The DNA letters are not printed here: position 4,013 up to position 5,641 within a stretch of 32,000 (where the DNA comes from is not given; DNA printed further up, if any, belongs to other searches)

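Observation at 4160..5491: Candidate stand-alone HEPN ribonuclease defence gene (RNxxxH motif, ApeA-like architecture)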

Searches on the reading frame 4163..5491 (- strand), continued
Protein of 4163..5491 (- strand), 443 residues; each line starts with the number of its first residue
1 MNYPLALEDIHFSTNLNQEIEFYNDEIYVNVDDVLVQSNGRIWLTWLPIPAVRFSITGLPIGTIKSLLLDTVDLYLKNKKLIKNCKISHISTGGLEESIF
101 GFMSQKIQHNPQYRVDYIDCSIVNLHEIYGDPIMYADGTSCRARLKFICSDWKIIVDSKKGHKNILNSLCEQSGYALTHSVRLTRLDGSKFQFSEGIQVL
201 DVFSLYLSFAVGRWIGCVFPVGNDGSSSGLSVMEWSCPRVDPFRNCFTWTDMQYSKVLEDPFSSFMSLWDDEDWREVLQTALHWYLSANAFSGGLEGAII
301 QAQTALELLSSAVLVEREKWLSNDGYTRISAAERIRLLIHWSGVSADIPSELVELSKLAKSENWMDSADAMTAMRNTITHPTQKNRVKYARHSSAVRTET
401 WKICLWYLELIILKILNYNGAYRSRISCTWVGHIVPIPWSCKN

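Call 36: get_annotated_region(hit=H8, flank=6000)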
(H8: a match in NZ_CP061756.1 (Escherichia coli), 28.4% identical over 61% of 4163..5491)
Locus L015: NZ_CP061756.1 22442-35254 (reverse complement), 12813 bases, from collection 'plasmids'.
description: Escherichia coli O18ac:H14 strain 873.10 plasmid unnamed2, complete sequence
organism: Escherichia coli (NCBI taxid 2773705)
taxonomy: Bacteria; Pseudomonadota; Gammaproteobacteria; Enterobacterales; Enterobacteriaceae; Escherichia; Escherichia coli
host: -; source: Bos taurus,Isolate,beef trimmings; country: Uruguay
typing (MOB-suite, as given by PLSDB): non-mobilizable; replicon IncY
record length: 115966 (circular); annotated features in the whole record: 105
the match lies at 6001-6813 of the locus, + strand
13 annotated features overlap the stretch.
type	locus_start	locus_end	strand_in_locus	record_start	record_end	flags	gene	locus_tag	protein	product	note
CDS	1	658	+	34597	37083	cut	mrkC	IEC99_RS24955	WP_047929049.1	type 3 fimbria usher protein MrkC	-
CDS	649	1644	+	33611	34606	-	mrkD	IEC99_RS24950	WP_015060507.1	type 3 fimbria adhesin subunit MrkD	-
CDS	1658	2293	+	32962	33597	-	mrkF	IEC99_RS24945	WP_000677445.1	type 3 fimbria minor subunit MrkF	-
CDS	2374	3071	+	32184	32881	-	-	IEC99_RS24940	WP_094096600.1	IS1-like element IS1A family transposase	GO:0006313 - DNA transposition [Evidence IEA]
CDS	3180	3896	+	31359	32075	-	-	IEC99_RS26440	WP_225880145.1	hypothetical protein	-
CDS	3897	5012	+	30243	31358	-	-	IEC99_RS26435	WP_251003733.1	hypothetical protein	-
CDS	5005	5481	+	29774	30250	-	-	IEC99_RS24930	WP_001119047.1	hypothetical protein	-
CDS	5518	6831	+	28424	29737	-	-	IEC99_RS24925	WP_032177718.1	hypothetical protein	-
CDS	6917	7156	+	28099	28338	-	-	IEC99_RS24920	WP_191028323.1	transcription factor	-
CDS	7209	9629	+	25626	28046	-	-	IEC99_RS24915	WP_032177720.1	type I restriction-modification system subunit M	GO:0006306 - DNA methylation [Evidence IEA]; GO:0009307 - DNA restriction-modification system [Evidence IEA]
CDS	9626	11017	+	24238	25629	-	-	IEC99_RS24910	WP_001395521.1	restriction endonuclease subunit S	-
CDS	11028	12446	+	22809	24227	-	-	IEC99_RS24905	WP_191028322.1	DUF262 domain-containing protein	-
CDS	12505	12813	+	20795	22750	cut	-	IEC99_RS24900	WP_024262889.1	DUF262 domain-containing protein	-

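Call 41: find_encoding_contigs(protein=P0018, flank=8000, max_places=2)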
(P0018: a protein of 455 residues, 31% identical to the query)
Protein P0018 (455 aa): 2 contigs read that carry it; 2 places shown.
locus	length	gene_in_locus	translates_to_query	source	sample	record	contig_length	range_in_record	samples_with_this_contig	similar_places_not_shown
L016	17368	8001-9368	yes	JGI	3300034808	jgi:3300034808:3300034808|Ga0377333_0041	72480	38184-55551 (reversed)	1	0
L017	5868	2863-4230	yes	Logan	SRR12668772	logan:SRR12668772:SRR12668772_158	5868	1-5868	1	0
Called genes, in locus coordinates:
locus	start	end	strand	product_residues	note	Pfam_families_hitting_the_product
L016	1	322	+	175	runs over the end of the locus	-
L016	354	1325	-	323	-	PF02653:BPD_transp_2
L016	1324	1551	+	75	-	-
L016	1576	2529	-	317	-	PF00044:Gp_dh_N, PF02800:Gp_dh_C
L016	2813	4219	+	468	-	PF00672:HAMP, PF00989:PAS, PF08448:PAS_4, PF13188:PAS_8 (faint), PF13426:PAS_9 (weak), PF13596:PAS_10 (weak), PF00512:HisKA, PF02518:HATPase_c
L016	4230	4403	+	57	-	-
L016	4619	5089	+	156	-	PF22811:Zn_ribbon_NrdR, PF03477:ATP-cone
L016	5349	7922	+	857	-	PF00317:Ribonuc_red_lgN, PF02867:Ribonuc_red_lgC, PF12637:TSCPD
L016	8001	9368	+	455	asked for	PF26308:YopA_M, PF27216:YopA_C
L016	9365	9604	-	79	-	-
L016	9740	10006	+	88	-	-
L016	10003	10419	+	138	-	PF01850:PIN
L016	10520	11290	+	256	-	PF05721:PhyH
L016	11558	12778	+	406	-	PF13481:AAA_25, PF03796:DnaB_C (weak), PF06745:ATPase, PF23442:DUF7125 (weak), PF13541:ChlI, PF05362:Lon_C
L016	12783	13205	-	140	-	-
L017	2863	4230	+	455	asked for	PF26308:YopA_M, PF27216:YopA_C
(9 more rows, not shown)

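Call 42: find_encoding_contigs(protein=P0026, flank=8000, max_places=2)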
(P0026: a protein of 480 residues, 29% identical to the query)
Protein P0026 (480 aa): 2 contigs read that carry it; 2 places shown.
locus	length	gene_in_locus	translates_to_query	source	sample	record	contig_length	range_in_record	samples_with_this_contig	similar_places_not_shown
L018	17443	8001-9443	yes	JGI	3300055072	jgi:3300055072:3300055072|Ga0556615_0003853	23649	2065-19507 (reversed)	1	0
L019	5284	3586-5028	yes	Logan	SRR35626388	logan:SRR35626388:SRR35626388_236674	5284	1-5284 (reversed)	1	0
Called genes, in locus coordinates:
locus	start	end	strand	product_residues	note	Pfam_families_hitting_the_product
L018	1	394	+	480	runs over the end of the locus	PF13231:PMT_2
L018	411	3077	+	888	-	PF01411:tRNA-synt_2c, PF07973:tRNA_SAD, PF02272:DHHA1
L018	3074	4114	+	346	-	PF02562:PhoH, PF13245:AAA_19 (weak), PF13604:AAA_30 (weak)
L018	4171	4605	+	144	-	PF02130:YbeY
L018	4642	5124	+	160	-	PF01243:PNPOx_N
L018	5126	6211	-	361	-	PF23212:DUF7064 (faint)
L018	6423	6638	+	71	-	PF13650:Asp_protease_2 (weak), PF13975:gag-asp_proteas (weak)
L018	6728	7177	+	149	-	PF22398:DUF6978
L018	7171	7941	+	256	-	PF08861:DUF1828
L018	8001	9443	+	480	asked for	PF26308:YopA_M, PF27216:YopA_C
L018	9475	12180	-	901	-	PF01555:N6_N4_Mtase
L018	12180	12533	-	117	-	PF01934:HepT-like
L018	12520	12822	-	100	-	PF01909:NTP_transf_2, PF18765:Polbeta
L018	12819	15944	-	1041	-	PF04851:ResIII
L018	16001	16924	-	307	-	PF00294:PfkB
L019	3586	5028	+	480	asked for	PF26308:YopA_M, PF27216:YopA_C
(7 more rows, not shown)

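Call 43: find_encoding_contigs(protein=P0025, flank=8000, max_places=2)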
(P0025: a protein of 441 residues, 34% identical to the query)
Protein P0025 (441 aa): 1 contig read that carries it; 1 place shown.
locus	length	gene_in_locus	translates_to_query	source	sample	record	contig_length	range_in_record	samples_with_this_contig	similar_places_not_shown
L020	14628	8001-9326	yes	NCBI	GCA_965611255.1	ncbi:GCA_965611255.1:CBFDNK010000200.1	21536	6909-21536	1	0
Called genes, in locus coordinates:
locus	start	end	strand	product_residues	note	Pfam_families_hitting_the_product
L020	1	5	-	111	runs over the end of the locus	PF00581:Rhodanese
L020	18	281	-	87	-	PF02148:zf-UBP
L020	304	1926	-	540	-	PF00083:Sugar_tr, PF05977:MFS_3, PF07690:MFS_1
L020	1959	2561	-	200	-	PF06041:DUF924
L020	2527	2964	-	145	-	PF02457:DAC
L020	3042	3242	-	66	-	-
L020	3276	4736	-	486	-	PF00027:cNMP_binding, PF02518:HATPase_c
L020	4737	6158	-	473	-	PF00027:cNMP_binding, PF02518:HATPase_c, PF14501:HATPase_c_5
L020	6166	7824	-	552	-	PF00072:Response_reg, PF01946:Thi4 (weak), PF00890:FAD_binding_2 (weak), PF01266:DAO (weak), PF03486:HI0933_like (faint), PF07992:Pyr_redox_2, PF13738:Pyr_redox_3, PF00070:Pyr_redox, +2 more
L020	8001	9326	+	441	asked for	PF26308:YopA_M, PF27216:YopA_C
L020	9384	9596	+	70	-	PF10047:DUF2281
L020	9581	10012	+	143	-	PF01850:PIN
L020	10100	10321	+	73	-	-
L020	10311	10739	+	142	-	PF01850:PIN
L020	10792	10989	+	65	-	PF09957:VapB_antitoxin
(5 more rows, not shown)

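Call 45: find_encoding_contigs(protein=P0024, flank=8000, max_places=2)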
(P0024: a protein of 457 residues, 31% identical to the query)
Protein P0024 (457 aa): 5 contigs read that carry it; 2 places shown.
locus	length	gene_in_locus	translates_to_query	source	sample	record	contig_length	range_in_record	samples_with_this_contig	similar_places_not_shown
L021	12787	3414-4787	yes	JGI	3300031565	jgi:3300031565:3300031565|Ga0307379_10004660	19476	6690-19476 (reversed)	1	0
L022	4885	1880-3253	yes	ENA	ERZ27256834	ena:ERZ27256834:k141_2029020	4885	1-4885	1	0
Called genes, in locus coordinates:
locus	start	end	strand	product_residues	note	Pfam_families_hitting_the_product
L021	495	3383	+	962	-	PF04313:HSDR_N (faint), PF02384:N6_Mtase (weak), PF20473:MmeI_Mtase, PF07669:Eco57I, PF12950:TaqI_C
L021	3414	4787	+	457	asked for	PF26308:YopA_M, PF27216:YopA_C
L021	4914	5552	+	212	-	-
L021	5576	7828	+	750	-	PF13424:TPR_12 (weak), PF00515:TPR_1 (weak), PF13176:TPR_7 (weak), PF13424:TPR_12, PF13176:TPR_7 (weak), PF00515:TPR_1 (weak), PF13176:TPR_7 (weak), PF13424:TPR_12, +13 more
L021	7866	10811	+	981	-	PF00931:NB-ARC (weak), PF00515:TPR_1 (weak), PF07719:TPR_2 (weak), PF13374:TPR_10 (weak), PF13424:TPR_12, PF00515:TPR_1 (weak), PF13424:TPR_12, PF13424:TPR_12, +13 more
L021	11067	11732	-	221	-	PF00589:Phage_integrase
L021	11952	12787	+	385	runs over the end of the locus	-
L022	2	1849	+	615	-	?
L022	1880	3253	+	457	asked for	PF26308:YopA_M, PF27216:YopA_C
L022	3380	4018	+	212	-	-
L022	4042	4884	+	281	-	?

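Call 46: find_encoding_contigs(protein=P0016, flank=8000, max_places=2)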
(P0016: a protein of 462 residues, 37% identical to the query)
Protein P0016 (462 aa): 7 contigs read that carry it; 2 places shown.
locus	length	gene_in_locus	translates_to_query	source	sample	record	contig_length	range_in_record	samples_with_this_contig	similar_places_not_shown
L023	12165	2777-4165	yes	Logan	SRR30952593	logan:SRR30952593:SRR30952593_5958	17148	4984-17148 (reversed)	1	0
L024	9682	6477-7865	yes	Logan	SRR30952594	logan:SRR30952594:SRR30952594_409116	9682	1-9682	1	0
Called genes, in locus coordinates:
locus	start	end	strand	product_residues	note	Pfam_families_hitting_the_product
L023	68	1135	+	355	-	PF03060:NMO (faint), PF01070:FMN_dh, PF00478:IMPDH (faint)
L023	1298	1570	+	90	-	-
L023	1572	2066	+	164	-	PF10097:DUF2335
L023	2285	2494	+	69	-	-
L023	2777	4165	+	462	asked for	PF26308:YopA_M, PF27216:YopA_C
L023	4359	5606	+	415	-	-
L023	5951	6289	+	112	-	PF00085:Thioredoxin, PF13098:Thioredoxin_2 (weak), PF13905:Thioredoxin_8 (faint)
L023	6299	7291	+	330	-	PF01073:3Beta_HSD, PF01370:Epimerase, PF05368:NmrA, PF13460:NAD_binding_10, PF16363:GDP_Man_Dehyd, PF07993:NAD_binding_4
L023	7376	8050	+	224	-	PF00005:ABC_tran, PF13304:AAA_21 (faint)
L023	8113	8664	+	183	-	PF05991:NYN_YacP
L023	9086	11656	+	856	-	PF00133:tRNA-synt_1, PF09334:tRNA-synt_1g, PF00133:tRNA-synt_1, PF13603:tRNA-synt_1_2, PF00133:tRNA-synt_1 (weak), PF08264:Anticodon_1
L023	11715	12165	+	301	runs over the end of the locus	PF00288:GHMP_kinases_N, PF08544:GHMP_kinases_C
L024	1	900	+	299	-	?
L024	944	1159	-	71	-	PF21826:DUF6887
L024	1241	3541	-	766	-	PF03477:ATP-cone, PF00317:Ribonuc_red_lgN, PF02867:Ribonuc_red_lgC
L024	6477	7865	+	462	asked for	PF26308:YopA_M, PF27216:YopA_C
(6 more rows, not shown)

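Call 47: find_encoding_contigs(protein=P0012, flank=8000, max_places=2)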
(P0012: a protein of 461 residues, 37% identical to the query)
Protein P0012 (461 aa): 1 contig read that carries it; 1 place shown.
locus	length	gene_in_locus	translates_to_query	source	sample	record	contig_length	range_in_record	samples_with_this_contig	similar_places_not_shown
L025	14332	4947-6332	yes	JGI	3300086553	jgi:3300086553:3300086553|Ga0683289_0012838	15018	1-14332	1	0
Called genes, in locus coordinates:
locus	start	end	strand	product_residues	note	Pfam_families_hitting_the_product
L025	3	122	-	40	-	?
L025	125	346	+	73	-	-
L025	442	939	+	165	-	PF08818:DUF1801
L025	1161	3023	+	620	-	PF00128:Alpha-amylase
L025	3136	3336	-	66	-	-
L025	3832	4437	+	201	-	-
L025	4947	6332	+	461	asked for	PF26308:YopA_M, PF27216:YopA_C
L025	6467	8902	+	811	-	-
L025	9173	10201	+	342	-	-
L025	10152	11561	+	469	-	PF00772:DnaB, PF13481:AAA_25, PF03796:DnaB_C, PF06745:ATPase (weak)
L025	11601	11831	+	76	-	-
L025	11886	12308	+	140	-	-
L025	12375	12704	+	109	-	PF12728:HTH_17 (weak), PF00376:MerR (faint)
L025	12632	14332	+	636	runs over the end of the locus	PF00589:Phage_integrase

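Call 63: search_protein_families(library=pfam, proteins=[L001:11433-12203:+, L001:12537-13175:+, L001:7777-9426:-, L001:14232-15863:-, L002:9056-9823:+, L002:7435-9036:+, L002:11359-13857:-, L002:13866-14951:-, L005:6745-8013:+, L005:10508-11623:-], max_evalue=0.001)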
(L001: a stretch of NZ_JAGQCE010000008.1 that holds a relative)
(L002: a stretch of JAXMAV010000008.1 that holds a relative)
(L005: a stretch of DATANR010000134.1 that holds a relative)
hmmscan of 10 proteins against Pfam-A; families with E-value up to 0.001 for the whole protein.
L001:11433-12203:+ (257 aa): 1 family
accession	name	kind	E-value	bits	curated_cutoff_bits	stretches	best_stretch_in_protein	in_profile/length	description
PF05014.21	Nuc_deoxyrib_tr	-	1e-05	26.1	28.8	1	51-94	57-102/117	Nucleoside 2-deoxyribosyltransferase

L001:12537-13175:+ (213 aa): 1 family
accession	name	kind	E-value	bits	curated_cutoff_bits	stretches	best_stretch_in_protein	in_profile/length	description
PF13588.12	HSDR_N_2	-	8e-07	29.6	25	1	96-167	38-102/110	Type I restriction enzyme R protein N terminus (HSDR_N)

L001:7777-9426:- (550 aa): 1 family
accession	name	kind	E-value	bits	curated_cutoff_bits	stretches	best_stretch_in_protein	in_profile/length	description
PF13264.11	DUF4055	-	2.5e-08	34.6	25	1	309-439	3-124/140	Domain of unknown function (DUF4055)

L001:14232-15863:- (544 aa): 1 family
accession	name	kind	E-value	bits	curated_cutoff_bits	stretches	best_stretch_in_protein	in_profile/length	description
PF17289.8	Terminase_6C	-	8.8e-05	23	22.6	1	440-515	56-147/155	Terminase RNaseH-like domain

L002:9056-9823:+ (256 aa): 0 families

L002:7435-9036:+ (534 aa): 0 families

L002:11359-13857:- (833 aa): 1 family
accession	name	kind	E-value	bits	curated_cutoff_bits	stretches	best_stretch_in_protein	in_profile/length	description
PF00082.27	Peptidase_S8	-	1.5e-37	129.9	21.8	1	285-634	2-288/288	Subtilase family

L002:13866-14951:- (362 aa): 3 families
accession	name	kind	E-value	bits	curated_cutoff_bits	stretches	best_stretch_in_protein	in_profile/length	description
PF00004.35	AAA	-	9.6e-31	107.4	21.2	1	134-258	2-130/131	ATPase family associated with various cellular activities (AAA)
PF07724.20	AAA_2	-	0.00034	21.1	27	0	128-229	1-104/166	AAA domain (Cdc48 subfamily)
PF13671.12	AAA_33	-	0.00052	20.8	27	0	134-168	3-35/143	AAA domain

L005:6745-8013:+ (423 aa): 1 family
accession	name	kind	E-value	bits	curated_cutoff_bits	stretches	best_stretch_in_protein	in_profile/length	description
PF13174.12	TPR_6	-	0.00019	22.3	26.3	1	378-408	2-32/33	Tetratricopeptide repeat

L005:10508-11623:- (372 aa): 1 family
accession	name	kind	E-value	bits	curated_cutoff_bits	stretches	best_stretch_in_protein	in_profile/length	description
PF13481.12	AAA_25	-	6.9e-24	85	27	1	18-187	11-193/195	AAA domain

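Call 64: search_protein_families(library=padloc, proteins=[L001:11433-12203:+, L001:12537-13175:+, L002:4233-7442:+, L002:9056-9823:+, L002:7435-9036:+, L002:11359-13857:-, L002:13866-14951:-, L005:6745-8013:+, L005:10508-11623:-, L007:5656-6801:-], max_evalue=0.001)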
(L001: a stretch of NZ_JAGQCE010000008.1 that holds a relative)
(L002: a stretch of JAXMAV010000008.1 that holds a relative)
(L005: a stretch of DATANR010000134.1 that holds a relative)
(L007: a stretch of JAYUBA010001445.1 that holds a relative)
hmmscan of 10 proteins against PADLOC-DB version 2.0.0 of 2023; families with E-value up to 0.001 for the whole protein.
L001:11433-12203:+ (257 aa): 1 family
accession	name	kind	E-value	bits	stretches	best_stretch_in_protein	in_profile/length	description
PDLC00733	Effector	-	1.8e-09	34.9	1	11-134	255-376/388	TIR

L001:12537-13175:+ (213 aa): 1 family
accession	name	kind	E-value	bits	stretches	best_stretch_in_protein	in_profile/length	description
PDLC03317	MTase_II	-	0.00034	17.1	1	52-167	4-109/831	Type II methyltransferase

L002:4233-7442:+ (1070 aa): 8 families
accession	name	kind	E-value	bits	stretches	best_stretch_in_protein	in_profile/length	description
PDLC03040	REase_I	-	1.2e-116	388.8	1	10-775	10-715/1029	Type I restriction enzyme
PDLC03041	REase_I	-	2e-83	279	3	249-589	280-612/1099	Type I restriction enzyme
PDLC03044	REase_I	-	5.2e-65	218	2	85-543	76-506/1034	Type I restriction enzyme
PDLC03048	REase_I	-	2e-47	160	2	108-497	83-449/976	Type I restriction enzyme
PDLC03046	REase_I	-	8.5e-29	98.1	3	686-740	674-728/1025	Type I restriction enzyme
PDLC03045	REase_I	-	9.8e-15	51.6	1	143-493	135-464/995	Type I restriction enzyme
PDLC03049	REase_I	-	8.5e-05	18.7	1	283-496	167-357/807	Type I restriction enzyme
PDLC03043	REase_I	-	0.00016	18.9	1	116-283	123-273/313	Type I restriction enzyme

L002:9056-9823:+ (256 aa): 0 families

L002:7435-9036:+ (534 aa): 0 families

L002:11359-13857:- (833 aa): 9 families
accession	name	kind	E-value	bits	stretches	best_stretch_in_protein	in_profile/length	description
PDLC02198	IetS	-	2.8e-109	364.2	1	13-832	7-788/795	-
PDLC04233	IetS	-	9.5e-54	180.7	1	145-707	157-757/855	-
PDLC02197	IetS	-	1.4e-36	124.1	1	229-704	198-627/749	-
PDLC02201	IetS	-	4.6e-30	102.5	1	278-700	246-614/781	-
PDLC02199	IetS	-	1.5e-25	87.5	1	281-675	310-664/826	-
PDLC02200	IetS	-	1.9e-17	60.8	1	243-611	228-553/780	-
PDLC04234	IetS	-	3e-14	50.2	1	319-594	336-632/656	-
PDLC02202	IetS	-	1.4e-11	41.4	1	286-696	297-647/780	-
PDLC03014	subtilase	-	5e-11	40.7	1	275-583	169-355/391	-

L002:13866-14951:- (362 aa): 7 families
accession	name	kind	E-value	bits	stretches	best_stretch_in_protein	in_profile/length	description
PDLC02196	IetA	-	7.7e-91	303.3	1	9-337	4-328/374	-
PDLC04232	IetA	-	2.2e-86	288.3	1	8-338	3-324/330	-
PDLC02195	IetA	-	3.2e-71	238.7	1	73-337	78-345/395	-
PDLC04231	IetA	-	1.5e-54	183.6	1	8-266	3-253/262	-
PDLC00914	TRIP13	-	1.8e-18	65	1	133-280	74-238/302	TRIP13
PDLC00915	TRIP13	-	4.7e-11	40.6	1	133-277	66-228/302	TRIP13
PDLC03838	DolB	-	0.00032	18.1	0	243-276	288-321/375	-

L005:6745-8013:+ (423 aa): 0 families

L005:10508-11623:- (372 aa): 0 families

L007:5656-6801:- (382 aa): 5 families
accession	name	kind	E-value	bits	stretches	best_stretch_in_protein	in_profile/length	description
PDLC04574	PDC-M32A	-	1.1e-132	440.5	1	14-379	5-373/376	-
PDLC04575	PDC-M32A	-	1.2e-129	430.7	1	14-377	4-370/375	-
PDLC04576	PDC-M32A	-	3e-49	165.8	1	12-371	4-366/375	-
PDLC04577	PDC-M32A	-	5.6e-20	69.8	1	19-289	10-293/384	-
PDLC04749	PDC-M63B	-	0.0006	17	1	18-83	62-128/309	-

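Call 77: fold_search(model_id=the predicted structure, library=viral)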
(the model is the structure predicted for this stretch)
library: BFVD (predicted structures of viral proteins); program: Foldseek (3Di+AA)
matches with E <= 10: 532; with E <= 0.001: 0
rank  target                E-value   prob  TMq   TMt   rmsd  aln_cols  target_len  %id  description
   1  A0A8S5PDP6            2.0e-02  0.99  0.14  0.45   5.7       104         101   14  Uncharacterized protein [Siphoviridae sp. ctWKa2]
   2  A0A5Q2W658            2.8e-02  0.99  0.15  0.11   4.7        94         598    5  (no name in the UniProt tables at hand)
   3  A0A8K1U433            3.1e-02  0.33  0.10  0.10  17.9       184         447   11  Serine protease [Riboviria sp.]
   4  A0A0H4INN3            3.5e-02  0.47  0.09  0.18  18.2       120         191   17  Dit-like phage tail protein N-terminal domain-containing protein [Pseudoalteromonas phage H101]
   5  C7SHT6                4.3e-02  0.13  0.11  0.06  19.9       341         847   10  (no name in the UniProt tables at hand)
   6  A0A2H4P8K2            4.3e-02  0.11  0.13  0.10  22.9       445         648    9  ribonucleoside-diphosphate reductase [Corynebacterium phage Darwin]
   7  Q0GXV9                5.1e-02  0.97  0.13  0.50   5.3        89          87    7  Uncharacterized protein [Lactococcus phage Q54]
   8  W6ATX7                5.6e-02  0.18  0.10  0.13  17.8       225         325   10  (no name in the UniProt tables at hand)
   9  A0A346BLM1            5.9e-02  0.11  0.12  0.08  27.1       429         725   10  (no name in the UniProt tables at hand)
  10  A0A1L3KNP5            6.6e-02  0.14  0.12  0.06  23.8       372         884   10  (no name in the UniProt tables at hand)
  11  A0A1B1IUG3            7.8e-02  0.98  0.15  0.25   8.7       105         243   12  (no name in the UniProt tables at hand)
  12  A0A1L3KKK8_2          9.6e-02  0.90  0.13  0.06   5.8        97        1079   12  (no name in the UniProt tables at hand)
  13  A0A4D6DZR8            1.1e-01  0.98  0.15  0.51   3.6        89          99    6  (no name in the UniProt tables at hand)
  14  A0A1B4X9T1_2          1.2e-01  0.95  0.13  0.06   5.9        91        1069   10  (no name in the UniProt tables at hand)
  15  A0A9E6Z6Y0            1.2e-01  0.92  0.15  0.41   5.8       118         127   12  (no name in the UniProt tables at hand)
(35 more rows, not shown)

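Call 80: find_related_loci(query=A2, collection=viral_contigs, flank=8000)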
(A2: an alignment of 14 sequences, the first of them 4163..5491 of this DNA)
Query A2 (443 aa) in viral_contigs; peptide patterns used: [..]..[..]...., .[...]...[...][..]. (x = any residue, [..] = any of these).
9 stretches matched a pattern, but none encodes a relative of the query by tblastn (E <= 1e-3).
